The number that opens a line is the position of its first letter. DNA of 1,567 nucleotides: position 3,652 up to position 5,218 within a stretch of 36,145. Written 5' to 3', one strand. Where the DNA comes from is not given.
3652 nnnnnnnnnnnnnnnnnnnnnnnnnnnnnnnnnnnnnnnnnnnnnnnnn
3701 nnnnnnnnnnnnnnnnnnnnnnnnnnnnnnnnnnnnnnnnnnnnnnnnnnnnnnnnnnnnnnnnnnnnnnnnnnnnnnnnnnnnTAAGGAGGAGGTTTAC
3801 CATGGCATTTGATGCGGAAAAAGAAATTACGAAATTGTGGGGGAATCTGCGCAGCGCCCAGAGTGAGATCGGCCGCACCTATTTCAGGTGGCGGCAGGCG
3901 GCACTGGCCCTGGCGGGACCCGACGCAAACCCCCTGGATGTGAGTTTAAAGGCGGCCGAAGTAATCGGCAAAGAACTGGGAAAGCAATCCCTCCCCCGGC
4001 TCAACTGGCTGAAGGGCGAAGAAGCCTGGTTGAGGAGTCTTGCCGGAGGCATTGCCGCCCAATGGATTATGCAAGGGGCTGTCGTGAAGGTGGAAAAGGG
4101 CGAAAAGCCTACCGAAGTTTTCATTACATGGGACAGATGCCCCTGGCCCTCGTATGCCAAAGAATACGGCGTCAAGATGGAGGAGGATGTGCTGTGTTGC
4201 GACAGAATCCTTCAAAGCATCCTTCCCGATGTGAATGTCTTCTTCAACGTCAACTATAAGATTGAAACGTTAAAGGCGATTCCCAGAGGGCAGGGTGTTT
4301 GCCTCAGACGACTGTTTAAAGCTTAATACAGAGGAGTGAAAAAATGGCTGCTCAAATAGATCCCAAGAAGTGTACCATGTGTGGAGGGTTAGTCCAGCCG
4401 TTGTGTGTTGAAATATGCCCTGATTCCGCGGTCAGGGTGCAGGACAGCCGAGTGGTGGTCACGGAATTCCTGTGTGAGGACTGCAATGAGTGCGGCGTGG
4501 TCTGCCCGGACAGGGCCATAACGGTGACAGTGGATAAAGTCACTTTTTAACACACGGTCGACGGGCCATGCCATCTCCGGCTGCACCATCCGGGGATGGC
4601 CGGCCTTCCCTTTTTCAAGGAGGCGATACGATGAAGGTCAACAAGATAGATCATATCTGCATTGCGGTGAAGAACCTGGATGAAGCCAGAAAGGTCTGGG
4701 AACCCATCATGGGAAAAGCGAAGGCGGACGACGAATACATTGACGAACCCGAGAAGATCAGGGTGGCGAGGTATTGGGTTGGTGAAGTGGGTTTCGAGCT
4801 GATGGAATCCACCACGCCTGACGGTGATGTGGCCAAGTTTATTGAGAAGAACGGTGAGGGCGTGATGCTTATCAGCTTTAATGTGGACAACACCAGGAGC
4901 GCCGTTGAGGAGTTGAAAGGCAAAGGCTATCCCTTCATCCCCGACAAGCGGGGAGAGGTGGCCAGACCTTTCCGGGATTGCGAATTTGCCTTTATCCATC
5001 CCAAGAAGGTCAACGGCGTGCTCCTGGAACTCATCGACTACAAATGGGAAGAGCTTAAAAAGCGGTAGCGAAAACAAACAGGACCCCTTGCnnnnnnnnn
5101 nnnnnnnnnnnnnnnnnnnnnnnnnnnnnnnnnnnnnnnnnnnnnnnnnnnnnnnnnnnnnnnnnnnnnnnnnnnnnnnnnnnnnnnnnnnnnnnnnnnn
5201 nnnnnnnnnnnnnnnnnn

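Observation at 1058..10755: TetR-headed operon couples an OYE-family reductase to an HdrA/MvhD/GltD-type module without HdrB: candidate flavin-based electron-bifurcating reductase system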

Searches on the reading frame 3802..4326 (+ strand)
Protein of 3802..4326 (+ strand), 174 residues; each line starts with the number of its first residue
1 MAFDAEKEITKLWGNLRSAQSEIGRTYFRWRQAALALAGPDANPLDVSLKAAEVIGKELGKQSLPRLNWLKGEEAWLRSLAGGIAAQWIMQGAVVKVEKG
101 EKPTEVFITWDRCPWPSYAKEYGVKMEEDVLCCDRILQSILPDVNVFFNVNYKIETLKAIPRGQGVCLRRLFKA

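Call 4: search_protein_families(library=pfam, proteins=[window:3802-4326:+], max_evalue=0.01)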
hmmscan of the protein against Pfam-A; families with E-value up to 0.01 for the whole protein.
window:3802-4326:+ (174 aa): 1 family
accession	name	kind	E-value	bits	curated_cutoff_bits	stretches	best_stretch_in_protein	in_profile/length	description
PF14196.11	ATC_hydrolase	-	0.0094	17.2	28.1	1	50-134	31-113/145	L-2-amino-thiazoline-4-carboxylic acid hydrolase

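Call 8: search_protein_families(library=ncbifam, proteins=[window:3802-4326:+], max_evalue=0.001)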
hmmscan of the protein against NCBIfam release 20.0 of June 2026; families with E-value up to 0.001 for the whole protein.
window:3802-4326:+ (174 aa): 0 families

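Call 37: find_homologous_proteins(query=window:3802-4326:+, max_evalue=0.001)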
Query window:3802-4326:+ (174 aa): 271 proteins with E <= 0.001 among 359 candidates; the best 120 are listed.
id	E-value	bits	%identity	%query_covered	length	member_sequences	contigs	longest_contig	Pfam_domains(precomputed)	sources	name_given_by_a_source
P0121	1.9e-113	394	100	100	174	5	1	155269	-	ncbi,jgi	ncbi:MAG: hypothetical protein R6X07_03010 [Desulfatiglandales bacterium]|jgi:hypothetical protein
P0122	3.2e-107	374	94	100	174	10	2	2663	-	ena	-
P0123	4.7e-107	373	94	100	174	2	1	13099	-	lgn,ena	-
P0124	1.3e-106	372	93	100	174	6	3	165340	-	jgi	jgi:hypothetical protein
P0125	3.2e-106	371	94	100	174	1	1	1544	-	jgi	-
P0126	1.0e-104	366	92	100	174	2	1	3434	-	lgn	-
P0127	2.2e-104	365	91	100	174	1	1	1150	-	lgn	-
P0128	4.3e-104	364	91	100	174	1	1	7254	-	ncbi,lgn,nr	ncbi:MAG: hypothetical protein JW836_15230 [Deltaproteobacteria bacterium]|nr:hypothetical protein [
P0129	5.1e-103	360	88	100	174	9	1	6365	-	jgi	jgi:hypothetical protein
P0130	5.3e-103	360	89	100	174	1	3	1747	-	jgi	jgi:hypothetical protein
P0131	1.2e-101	356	87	100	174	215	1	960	-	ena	-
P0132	2.7e-101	355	87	100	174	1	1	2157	-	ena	-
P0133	5.4e-101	354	86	100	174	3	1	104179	-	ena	-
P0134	5.6e-101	354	86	100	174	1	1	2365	-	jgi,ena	-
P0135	5.8e-101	354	86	100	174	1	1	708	-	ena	-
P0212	1.5e-79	284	67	99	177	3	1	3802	-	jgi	-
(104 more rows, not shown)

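Call 50: predict_structure(alignment_id=A1)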
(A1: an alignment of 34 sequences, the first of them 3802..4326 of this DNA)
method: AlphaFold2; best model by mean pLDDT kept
length: 174 residues; sequences in the alignment: 34
mean_pLDDT: 92.3   pTM: 0.85
mean pLDDT of the five models: 92.3, 91.7, 87.0, 86.4, 86.0
residues with pLDDT >= 90: 139; 70-90: 30; 50-70: 5; < 50: 0
segments of 3 or more residues with pLDDT < 50: none
pLDDT, mean of each block of 10 residues (from residue 1): 88 89 92 94 95 96 91 94 94 94 95 90 92 96 96 93 78 96
secondary structure, 60 per line:
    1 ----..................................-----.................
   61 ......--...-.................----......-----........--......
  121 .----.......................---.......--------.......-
elements in order: H5-38 H44-66 H73-89 E94-99 E105-112 H115-121 H126-148 E152-158 E167-173

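Call 55: fold_search(model_id=the predicted structure, library=pdb)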
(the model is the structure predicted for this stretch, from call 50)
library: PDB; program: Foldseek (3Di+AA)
matches with E <= 10: 706; with E <= 0.001: 18
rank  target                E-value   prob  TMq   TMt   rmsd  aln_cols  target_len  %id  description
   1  7yh3_B                3.7e-05  1.00  0.41  0.45   6.9       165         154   19  TRAPPC3 from Thorarchaeota SMTZ1-45 (released 2023-07-19)
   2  6aq3_E                4.2e-05  1.00  0.59  0.60   4.6       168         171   14  Crystal structure of a trafficking protein particle complex subunit 3 from Naegleria fowleri covalently bound to palmi (released 2017-08-30)
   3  6aq3_F                6.2e-05  1.00  0.56  0.57   5.1       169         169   13  Crystal structure of a trafficking protein particle complex subunit 3 from Naegleria fowleri covalently bound to palmi (released 2017-08-30)
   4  7yh3_D                8.0e-05  1.00  0.45  0.48   5.7       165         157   21  TRAPPC3 from Thorarchaeota SMTZ1-45 (released 2023-07-19)
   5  7yh3_C                8.0e-05  1.00  0.42  0.46   6.9       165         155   19  TRAPPC3 from Thorarchaeota SMTZ1-45 (released 2023-07-19)
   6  6aq3_B                1.1e-04  1.00  0.54  0.55   5.8       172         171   15  Crystal structure of a trafficking protein particle complex subunit 3 from Naegleria fowleri covalently bound to palmi (released 2017-08-30)
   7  6aq3_D                1.2e-04  1.00  0.57  0.58   4.9       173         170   14  Crystal structure of a trafficking protein particle complex subunit 3 from Naegleria fowleri covalently bound to palmi (released 2017-08-30)
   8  9dd4_A                1.3e-04  1.00  0.34  0.44   8.1       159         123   10  Crystal Structure of Designed facilitated dissociation target LHD101An1: LHD101A with an N-terminal extension (released 2025-08-20)
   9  6aq3_C                1.3e-04  1.00  0.53  0.54   5.5       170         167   16  Crystal structure of a trafficking protein particle complex subunit 3 from Naegleria fowleri covalently bound to palmi (released 2017-08-30)
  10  7yh3_A                1.5e-04  1.00  0.43  0.47   6.0       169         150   20  TRAPPC3 from Thorarchaeota SMTZ1-45 (released 2023-07-19)
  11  7yh2_A                2.6e-04  1.00  0.42  0.46   6.8       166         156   17  TRAPPC3 from Thorarchaeota AB25 (released 2023-07-19)
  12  9olq_N                3.1e-04  1.00  0.35  0.46   9.1       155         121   15  Designed allosteric facilitated dissociation switch AS1_K46L_E50W_K172W_E173Y in complex state THE (released 2025-08-20)
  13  2j3w_D                3.3e-04  1.00  0.52  0.56   5.5       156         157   13  The crystal structure of the bet3-trs31-sedlin complex. (released 2006-11-27)
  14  2j3w_E                3.5e-04  1.00  0.49  0.53   8.2       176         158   14  The crystal structure of the bet3-trs31-sedlin complex. (released 2006-11-27)
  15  9dd0_D                4.0e-04  1.00  0.32  0.42   7.9       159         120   12  Designed allosteric facilitated dissociation switch AS1 in complex state TH with methylated lysines, crystal #2 (released 2025-08-20)
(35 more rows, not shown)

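Call 87: search_protein_representatives(alignment_id=A1)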
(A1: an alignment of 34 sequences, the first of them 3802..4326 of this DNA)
Query: 34 sequences, 174 profile positions. Proteins with E-value up to 0.001 (for the whole library): 68; up to 1e-10: 33; up to 1e-30: 9. The best 68 are listed.
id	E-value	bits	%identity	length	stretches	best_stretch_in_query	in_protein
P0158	5.8e-96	335.5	-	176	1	1-173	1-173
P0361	1.3e-61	223.7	-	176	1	1-173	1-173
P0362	8.3e-58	211.3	-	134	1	1-127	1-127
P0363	1.3e-47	178.1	-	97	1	78-174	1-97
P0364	3.0e-46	173.7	-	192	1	1-171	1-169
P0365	4.9e-38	146.9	-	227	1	24-124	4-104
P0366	6.9e-37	143.2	-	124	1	1-90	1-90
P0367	3.1e-36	141.0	-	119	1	56-173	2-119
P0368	4.6e-34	134.0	-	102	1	1-81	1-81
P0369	3.9e-30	121.2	-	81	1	1-81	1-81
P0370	4.9e-29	117.6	-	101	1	78-145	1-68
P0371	1.7e-27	112.6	-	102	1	90-173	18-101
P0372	5.2e-27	111.0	-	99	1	89-173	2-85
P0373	2.6e-23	98.9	-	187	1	26-173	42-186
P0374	4.4e-23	98.2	-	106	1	1-62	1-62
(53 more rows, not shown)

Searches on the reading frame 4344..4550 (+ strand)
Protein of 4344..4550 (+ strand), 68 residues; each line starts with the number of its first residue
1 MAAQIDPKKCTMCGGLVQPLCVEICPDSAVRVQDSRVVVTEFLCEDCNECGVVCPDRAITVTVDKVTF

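Call 4: search_protein_families(library=pfam, proteins=[window:4344-4550:+], max_evalue=0.01)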
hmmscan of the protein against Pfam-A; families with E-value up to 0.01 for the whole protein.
window:4344-4550:+ (68 aa): 9 families
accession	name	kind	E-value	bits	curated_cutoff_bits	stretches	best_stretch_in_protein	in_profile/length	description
PF00037.32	Fer4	-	1.8e-07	31.1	21.1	1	38-60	2-24/24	4Fe-4S binding domain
PF12837.12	Fer4_6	-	2.9e-06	27.4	25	1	3-29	2-23/24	4Fe-4S binding domain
PF12838.12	Fer4_7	-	5.6e-06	27.2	27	1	9-56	1-50/52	4Fe-4S dicluster domain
PF13237.11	Fer4_10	-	7e-06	26.3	25.5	1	4-55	3-53/53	4Fe-4S dicluster domain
PF14697.11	Fer4_21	-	8.5e-05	23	35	1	3-60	1-58/59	4Fe-4S dicluster domain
PF13187.11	Fer4_9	-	8.9e-05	22.9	27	1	9-59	1-52/52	4Fe-4S dicluster domain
PF25160.1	LdpA_Fe-S-bd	-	0.00069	19.8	27.6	1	19-61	8-45/49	LdpA Fe-S cluster-binding domain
PF12797.12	Fer4_2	-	0.0013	19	24.5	1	5-26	5-21/22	4Fe-4S binding domain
PF13484.11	Fer4_16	-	0.0027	18.9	30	0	44-62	2-20/66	4Fe-4S double cluster binding domain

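Call 8: search_protein_families(library=ncbifam, proteins=[window:4344-4550:+], max_evalue=0.001)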
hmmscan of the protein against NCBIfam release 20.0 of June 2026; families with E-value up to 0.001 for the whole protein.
window:4344-4550:+ (68 aa): 22 families
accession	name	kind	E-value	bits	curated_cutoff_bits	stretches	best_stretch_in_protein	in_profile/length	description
NF038196.1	ferrodoxin_EFR1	subfamily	2.7e-07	30.9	75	1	8-62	184-232/242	EFR1 family ferrodoxin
TIGR02700.1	flavo_MJ0208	hypoth_equivalog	8.6e-07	28.5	251.35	1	4-60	144-195/234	dihydromethanopterin reductase (acceptor)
NF040770.1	hetero_SS_HdrA2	exception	9.6e-07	27.3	1100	1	1-62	570-626/777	CoB-CoM heterodisulfide reductase HdrA2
NF043069.1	T4HPD_activ_SAM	equivalog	2.9e-06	26.9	425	1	6-64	49-102/299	trans-4-hydroxy-L-proline dehydratase activase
TIGR04041.1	activase_YjjW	hypoth_equivalog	4.8e-06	26.2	250.2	1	8-59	41-87/276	YjjW family glycine radical enzyme activase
TIGR04105.1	FeFe_hydrog_B1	subfamily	4.8e-06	25.5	450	1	12-60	112-160/462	monomeric [FeFe] hydrogenase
TIGR02060.1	aprB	equivalog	5.6e-06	26.3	135.65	1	1-62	1-65/132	adenylyl-sulfate reductase subunit beta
NF040864.1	HgcB_ferredoxin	equivalog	8.2e-06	25.6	99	1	4-63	10-65/93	mercury methylation ferredoxin HgcB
NF041891.1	hdrA_Methbact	equivalog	1.8e-05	23.2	1300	1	3-62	567-621/762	ferredoxin:CoB-CoM heterodisulfide reductase subunit HdrA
NF033683.1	di_4Fe-4S_YfhL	equivalog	2.9e-05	24.3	86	1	4-37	32-67/80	YfhL family 4Fe-4S dicluster ferredoxin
NF058577.1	FdxA_fam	equivalog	3.1e-05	24.1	65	1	1-58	1-52/52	4Fe-4S ferredoxin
NF048010.1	SfplDhtActHpsHDes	equivalog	4e-05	22.6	430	1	19-62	64-108/298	(2S)-3-sulfopropanediol dehydratase activating enzyme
TIGR02179.1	PorD_KorD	subfamily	4.1e-05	23.6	60.05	1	5-62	22-75/78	2-oxoacid:acceptor oxidoreductase, delta subunit, pyruvate/2-ketoisovalerate family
NF045790.1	OxalOxreddelta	equivalog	9.2e-05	21.7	230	1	5-61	257-308/316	oxalate oxidoreductase subunit delta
NF004543.0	PRK05888.2-5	equivalog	0.00013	21.5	243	0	44-63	61-80/217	NADH-quinone oxidoreductase subunit NuoI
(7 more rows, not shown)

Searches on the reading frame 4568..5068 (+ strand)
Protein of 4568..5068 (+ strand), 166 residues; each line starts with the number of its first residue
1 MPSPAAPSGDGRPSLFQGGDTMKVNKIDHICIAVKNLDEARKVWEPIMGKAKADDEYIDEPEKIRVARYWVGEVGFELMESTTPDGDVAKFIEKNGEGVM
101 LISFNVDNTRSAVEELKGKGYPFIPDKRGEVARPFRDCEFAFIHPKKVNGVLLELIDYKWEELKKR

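Call 4: search_protein_families(library=pfam, proteins=[window:4568-5068:+], max_evalue=0.01)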
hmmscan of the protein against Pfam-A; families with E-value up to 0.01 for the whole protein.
window:4568-5068:+ (166 aa): 3 families
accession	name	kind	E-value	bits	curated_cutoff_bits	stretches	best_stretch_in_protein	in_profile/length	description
PF13669.12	Glyoxalase_4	-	8.5e-14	52.2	27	1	28-142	1-109/109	Glyoxalase/Bleomycin resistance protein/Dioxygenase superfamily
PF00903.31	Glyoxalase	-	2.2e-10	41.4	20.6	1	26-125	1-97/121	Glyoxalase/Bleomycin resistance protein/Dioxygenase superfamily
PF13468.12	Glyoxalase_3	-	0.0026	18.3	25.1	0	94-158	73-137/176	Glyoxalase-like domain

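Call 8: search_protein_families(library=ncbifam, proteins=[window:4568-5068:+], max_evalue=0.001)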
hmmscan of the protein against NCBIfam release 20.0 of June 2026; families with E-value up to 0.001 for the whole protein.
window:4568-5068:+ (166 aa): 2 families
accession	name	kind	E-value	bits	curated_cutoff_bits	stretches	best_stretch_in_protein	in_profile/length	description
TIGR03081.1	metmalonyl_epim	equivalog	3.1e-24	85.9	114.95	1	26-156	1-128/129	methylmalonyl-CoA epimerase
TIGR01263.1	4HPPD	equivalog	1.5e-05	24.7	277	1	26-123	2-97/353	4-hydroxyphenylpyruvate dioxygenase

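Call 75: search_solved_structures(query=window:4568-5068:+, max_evalue=0.001, show_alignments=1)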
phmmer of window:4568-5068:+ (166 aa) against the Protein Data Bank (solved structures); distinct sequences matched with E-value up to 0.001: 14.
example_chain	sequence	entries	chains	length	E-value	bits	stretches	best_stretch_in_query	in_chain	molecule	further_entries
3oa4_A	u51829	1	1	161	1.3e-14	57.9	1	23-159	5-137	glyoxalase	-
6xbr_A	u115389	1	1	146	2.8e-10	43.8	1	25-157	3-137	Methylmalonyl-CoA epimerase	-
6wf6_A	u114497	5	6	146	6.6e-10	42.6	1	25-157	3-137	Methylmalonyl-CoA epimerase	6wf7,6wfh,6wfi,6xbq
6xbs_A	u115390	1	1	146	6.7e-10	42.6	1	25-157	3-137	Methylmalonyl-CoA epimerase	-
6xbv_A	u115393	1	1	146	7.2e-10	42.5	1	25-157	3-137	Methylmalonyl-CoA epimerase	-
3rmu_A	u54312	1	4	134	1.3e-09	41.7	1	25-155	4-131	Methylmalonyl-CoA epimerase, mitochondrial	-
6bu2_A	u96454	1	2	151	1.3e-09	41.6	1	22-157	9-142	Glyoxalase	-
6xbt_A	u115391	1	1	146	1.4e-09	41.5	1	25-157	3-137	Methylmalonyl-CoA epimerase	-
6qh4_C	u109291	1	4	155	2e-09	41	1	24-155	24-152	Methylmalonyl-CoA epimerase, mitochondrial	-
3hdp_A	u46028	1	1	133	3.9e-06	30.3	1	26-149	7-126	Glyoxalase-I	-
2qh0_A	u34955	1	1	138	4.2e-06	30.2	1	26-156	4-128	Lactoylglutathione lyase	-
3zgj_A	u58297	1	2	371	2e-05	28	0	71-115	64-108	4-HYDROXYPHENYLPYRUVIC ACID DIOXYGENASE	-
3gm5_A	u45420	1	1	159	5.1e-05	26.7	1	51-156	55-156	Lactoylglutathione lyase and related lyases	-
7yvv_A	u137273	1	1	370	7.1e-05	26.2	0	11-124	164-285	4-hydroxyphenylpyruvate dioxygenase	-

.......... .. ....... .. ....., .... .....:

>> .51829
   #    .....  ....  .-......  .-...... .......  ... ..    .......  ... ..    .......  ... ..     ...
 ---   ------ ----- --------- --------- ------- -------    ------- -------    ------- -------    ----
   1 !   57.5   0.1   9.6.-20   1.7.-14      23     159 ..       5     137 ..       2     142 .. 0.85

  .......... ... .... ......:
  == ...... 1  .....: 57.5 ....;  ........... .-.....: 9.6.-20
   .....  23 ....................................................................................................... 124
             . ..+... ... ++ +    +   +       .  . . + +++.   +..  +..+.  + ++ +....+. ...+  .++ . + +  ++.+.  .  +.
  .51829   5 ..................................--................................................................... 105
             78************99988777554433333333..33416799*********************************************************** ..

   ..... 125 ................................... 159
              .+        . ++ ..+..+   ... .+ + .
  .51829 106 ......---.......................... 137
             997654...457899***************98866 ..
